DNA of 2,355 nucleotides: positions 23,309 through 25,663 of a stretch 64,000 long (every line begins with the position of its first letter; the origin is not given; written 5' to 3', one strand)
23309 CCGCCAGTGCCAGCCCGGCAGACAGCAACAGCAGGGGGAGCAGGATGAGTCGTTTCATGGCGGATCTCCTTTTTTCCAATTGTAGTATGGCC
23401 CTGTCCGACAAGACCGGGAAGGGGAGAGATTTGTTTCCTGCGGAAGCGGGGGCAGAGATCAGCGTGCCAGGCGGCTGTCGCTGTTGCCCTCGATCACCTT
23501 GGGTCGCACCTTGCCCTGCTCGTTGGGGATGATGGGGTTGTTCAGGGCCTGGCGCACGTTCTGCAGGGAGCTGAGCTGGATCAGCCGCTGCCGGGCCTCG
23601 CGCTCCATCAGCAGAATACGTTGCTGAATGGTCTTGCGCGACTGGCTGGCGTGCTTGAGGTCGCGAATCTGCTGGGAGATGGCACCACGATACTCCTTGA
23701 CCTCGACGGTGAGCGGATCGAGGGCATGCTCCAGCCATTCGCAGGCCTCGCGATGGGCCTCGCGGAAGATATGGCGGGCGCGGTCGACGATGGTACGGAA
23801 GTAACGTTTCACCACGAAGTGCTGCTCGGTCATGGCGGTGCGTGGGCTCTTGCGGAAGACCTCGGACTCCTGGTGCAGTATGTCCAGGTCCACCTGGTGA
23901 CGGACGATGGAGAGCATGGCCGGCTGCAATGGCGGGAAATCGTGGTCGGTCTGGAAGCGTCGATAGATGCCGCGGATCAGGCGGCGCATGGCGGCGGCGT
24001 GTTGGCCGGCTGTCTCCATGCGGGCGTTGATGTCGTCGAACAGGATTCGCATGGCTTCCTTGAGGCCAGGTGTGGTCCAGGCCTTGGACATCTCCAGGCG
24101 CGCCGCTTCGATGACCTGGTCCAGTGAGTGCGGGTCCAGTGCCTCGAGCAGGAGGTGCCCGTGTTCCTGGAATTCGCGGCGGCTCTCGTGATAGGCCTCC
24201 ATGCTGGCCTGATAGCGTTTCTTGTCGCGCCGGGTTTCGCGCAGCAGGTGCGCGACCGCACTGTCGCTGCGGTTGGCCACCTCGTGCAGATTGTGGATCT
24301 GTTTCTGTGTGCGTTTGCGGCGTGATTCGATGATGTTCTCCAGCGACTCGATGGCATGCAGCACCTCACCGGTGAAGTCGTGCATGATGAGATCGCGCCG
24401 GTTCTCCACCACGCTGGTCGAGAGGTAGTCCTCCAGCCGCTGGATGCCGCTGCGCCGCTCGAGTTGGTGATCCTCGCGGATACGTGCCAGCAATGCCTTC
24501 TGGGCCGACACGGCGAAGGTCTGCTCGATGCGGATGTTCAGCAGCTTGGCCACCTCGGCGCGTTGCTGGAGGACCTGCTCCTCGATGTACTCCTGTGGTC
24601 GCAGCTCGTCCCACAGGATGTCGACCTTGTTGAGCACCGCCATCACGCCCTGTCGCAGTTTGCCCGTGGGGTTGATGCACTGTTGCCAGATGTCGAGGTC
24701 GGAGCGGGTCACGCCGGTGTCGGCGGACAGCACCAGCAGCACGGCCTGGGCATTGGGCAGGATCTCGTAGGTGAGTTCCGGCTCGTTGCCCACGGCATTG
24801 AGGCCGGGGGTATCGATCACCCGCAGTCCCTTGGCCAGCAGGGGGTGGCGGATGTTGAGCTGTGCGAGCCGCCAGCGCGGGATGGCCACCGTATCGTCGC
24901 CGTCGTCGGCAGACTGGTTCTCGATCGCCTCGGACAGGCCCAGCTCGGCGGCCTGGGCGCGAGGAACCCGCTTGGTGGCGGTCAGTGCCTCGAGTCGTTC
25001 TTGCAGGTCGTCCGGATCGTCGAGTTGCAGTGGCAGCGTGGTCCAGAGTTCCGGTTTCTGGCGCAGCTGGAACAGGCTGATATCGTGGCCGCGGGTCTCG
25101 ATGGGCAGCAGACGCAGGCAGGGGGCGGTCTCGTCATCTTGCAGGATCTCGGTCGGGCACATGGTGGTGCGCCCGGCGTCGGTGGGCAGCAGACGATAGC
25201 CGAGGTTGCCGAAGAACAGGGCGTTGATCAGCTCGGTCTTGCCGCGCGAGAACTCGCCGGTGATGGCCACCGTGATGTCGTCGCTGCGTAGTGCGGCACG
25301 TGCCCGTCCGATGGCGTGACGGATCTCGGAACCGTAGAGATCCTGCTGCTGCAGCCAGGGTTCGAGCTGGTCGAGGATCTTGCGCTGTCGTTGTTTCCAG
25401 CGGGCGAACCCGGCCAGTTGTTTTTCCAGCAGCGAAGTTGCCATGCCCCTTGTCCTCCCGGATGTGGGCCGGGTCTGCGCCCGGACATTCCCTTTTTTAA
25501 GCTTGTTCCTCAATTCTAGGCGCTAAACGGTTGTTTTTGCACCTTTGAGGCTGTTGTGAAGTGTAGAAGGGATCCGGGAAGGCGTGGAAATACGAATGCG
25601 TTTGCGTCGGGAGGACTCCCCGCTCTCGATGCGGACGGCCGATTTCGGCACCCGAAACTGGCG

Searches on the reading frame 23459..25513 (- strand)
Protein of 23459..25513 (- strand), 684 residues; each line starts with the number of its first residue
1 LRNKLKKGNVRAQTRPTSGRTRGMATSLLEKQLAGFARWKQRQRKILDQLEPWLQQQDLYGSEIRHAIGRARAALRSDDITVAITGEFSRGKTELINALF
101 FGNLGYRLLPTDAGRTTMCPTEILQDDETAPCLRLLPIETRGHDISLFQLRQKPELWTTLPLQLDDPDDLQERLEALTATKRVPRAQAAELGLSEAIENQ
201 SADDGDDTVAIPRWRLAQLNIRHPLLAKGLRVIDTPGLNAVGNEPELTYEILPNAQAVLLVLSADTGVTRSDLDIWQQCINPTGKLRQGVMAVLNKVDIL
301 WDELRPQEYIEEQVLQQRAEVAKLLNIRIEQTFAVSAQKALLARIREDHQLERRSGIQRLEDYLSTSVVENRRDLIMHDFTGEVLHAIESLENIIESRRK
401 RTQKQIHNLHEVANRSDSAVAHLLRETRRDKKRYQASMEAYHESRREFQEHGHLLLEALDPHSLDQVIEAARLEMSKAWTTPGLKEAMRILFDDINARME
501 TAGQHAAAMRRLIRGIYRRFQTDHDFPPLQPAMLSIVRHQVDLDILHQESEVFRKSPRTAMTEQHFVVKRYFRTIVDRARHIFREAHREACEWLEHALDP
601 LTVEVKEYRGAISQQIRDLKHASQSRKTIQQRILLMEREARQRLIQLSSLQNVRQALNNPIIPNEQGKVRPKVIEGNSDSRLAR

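Call 79: search_protein_families(library=pfam, proteins=[window:23459-25513:-], max_evalue=0.00001)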
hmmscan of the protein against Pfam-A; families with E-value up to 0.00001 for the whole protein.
window:23459-25513:- (684 aa): 1 family
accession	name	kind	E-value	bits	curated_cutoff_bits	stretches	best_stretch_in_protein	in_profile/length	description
PF00350.29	Dynamin_N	-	1.9e-15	57.7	27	1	82-296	1-167/168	Dynamin family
